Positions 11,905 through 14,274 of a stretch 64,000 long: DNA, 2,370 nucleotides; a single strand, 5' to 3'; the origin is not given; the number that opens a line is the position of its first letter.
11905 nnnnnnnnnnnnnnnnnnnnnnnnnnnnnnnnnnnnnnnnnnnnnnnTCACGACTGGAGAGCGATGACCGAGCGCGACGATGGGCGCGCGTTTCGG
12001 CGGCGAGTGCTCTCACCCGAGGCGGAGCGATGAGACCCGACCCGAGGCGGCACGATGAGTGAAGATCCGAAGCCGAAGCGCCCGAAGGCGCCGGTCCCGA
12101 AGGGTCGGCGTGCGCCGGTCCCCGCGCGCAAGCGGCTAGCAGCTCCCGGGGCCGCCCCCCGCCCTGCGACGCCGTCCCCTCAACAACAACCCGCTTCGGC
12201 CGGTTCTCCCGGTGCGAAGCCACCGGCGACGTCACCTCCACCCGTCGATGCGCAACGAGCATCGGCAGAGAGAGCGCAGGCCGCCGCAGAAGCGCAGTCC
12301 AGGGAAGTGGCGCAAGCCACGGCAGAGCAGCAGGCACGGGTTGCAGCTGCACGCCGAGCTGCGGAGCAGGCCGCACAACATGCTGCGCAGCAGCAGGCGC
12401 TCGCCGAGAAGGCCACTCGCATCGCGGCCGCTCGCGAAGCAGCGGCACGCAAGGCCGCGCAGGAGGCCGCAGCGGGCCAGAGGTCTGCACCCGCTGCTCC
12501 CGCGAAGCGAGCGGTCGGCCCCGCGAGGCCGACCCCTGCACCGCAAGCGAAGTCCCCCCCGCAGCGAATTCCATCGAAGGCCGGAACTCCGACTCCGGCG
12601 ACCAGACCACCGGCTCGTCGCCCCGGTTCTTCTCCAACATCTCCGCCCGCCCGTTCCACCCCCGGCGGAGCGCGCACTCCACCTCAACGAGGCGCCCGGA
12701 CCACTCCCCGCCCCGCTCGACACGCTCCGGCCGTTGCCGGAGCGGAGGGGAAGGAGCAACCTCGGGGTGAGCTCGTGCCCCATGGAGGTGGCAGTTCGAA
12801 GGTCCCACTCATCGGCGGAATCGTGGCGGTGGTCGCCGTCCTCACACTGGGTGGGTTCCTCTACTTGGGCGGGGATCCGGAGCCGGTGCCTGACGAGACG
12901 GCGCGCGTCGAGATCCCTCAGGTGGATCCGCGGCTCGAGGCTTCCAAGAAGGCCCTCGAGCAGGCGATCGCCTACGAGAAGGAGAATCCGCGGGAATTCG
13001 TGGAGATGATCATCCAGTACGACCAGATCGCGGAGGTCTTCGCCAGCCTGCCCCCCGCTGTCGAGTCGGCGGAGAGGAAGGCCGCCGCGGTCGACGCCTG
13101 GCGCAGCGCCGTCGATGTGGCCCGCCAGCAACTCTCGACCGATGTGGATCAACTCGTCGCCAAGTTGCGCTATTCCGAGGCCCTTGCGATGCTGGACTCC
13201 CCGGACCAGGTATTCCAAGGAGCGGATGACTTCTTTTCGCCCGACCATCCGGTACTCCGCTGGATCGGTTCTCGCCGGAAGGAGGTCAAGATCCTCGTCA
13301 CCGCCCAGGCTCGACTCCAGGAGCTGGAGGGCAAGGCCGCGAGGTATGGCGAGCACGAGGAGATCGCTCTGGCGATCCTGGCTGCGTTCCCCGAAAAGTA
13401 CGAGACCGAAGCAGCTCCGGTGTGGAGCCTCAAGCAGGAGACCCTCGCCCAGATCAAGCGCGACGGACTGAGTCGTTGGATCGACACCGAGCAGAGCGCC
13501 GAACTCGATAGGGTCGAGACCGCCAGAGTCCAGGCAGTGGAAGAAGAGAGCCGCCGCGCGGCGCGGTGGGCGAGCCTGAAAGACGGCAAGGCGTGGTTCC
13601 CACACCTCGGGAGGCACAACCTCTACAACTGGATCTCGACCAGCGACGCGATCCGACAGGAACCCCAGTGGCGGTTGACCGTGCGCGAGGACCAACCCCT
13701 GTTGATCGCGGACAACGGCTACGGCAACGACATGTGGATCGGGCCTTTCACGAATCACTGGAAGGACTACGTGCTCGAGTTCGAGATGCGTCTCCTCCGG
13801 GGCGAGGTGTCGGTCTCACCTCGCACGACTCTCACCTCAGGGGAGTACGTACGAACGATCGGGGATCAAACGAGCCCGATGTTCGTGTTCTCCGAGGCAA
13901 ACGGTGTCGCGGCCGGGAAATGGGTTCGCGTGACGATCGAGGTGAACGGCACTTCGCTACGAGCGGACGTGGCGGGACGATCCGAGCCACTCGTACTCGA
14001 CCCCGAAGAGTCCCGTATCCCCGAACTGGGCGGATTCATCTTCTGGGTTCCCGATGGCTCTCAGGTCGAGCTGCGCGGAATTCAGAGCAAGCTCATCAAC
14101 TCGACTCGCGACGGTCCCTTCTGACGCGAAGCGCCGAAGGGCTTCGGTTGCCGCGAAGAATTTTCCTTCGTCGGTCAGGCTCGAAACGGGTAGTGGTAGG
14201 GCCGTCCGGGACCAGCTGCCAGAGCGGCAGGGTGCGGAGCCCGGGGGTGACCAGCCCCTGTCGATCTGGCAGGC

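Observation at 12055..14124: Candidate novel division-site protein occupying the ftsA/ftsZ slot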

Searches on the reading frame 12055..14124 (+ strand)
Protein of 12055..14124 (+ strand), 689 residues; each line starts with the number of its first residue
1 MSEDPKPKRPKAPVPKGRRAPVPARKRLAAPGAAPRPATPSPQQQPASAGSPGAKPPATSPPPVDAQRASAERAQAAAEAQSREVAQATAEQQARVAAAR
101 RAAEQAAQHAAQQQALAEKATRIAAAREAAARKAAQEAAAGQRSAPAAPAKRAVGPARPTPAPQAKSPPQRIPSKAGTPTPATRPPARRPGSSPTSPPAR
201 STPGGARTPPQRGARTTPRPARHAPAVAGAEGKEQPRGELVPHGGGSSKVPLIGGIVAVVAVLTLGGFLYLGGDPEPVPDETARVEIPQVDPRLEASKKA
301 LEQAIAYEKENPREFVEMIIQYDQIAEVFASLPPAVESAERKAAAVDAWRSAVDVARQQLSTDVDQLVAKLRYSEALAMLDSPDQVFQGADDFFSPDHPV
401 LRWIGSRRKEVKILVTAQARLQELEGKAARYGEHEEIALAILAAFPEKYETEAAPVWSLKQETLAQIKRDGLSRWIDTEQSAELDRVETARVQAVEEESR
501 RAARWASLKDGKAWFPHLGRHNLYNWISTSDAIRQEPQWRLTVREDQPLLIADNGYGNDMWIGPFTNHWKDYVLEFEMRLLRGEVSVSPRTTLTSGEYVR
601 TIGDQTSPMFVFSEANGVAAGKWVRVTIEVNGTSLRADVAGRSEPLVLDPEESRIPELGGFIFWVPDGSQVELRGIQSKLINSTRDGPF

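Call 4: search_protein_families(library=pfam, proteins=[window:12055-14124:+], max_evalue=1)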
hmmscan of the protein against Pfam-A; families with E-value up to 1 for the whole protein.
window:12055-14124:+ (689 aa): 0 families

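Call 31: search_protein_families(library=ncbifam, proteins=[window:12055-14124:+], max_evalue=1)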
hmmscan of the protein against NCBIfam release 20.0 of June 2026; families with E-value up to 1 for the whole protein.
window:12055-14124:+ (689 aa): 0 families

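Call 97: find_encoding_contigs(protein=window:12055-14124:+, flank=500, max_places=10)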
Protein window:12055-14124:+ (689 aa): 3 contigs read that carry it; 1 place shown.
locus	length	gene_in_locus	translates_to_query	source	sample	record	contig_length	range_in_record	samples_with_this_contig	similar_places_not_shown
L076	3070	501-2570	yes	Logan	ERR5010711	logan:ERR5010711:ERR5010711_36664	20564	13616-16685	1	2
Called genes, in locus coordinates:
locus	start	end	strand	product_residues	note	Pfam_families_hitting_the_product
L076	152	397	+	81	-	PF10415:FumaraseC_C (faint)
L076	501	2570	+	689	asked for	-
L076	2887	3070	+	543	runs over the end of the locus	PF00118:Cpn60_TCP1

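Call 99: list_cluster_members(proteins=[window:12055-14121:+, P0057, window:11706-11948:+])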
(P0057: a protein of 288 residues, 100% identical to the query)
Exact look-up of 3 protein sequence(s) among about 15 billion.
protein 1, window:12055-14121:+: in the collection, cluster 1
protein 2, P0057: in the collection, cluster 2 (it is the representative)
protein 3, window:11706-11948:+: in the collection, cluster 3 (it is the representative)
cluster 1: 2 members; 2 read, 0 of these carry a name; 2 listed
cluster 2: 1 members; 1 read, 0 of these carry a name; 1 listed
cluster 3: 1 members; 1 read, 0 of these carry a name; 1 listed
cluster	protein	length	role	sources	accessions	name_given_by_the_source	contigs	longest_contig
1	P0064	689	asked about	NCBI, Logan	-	-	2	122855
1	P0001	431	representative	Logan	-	-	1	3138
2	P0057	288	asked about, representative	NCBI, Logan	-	-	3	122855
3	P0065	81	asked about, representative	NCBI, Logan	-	-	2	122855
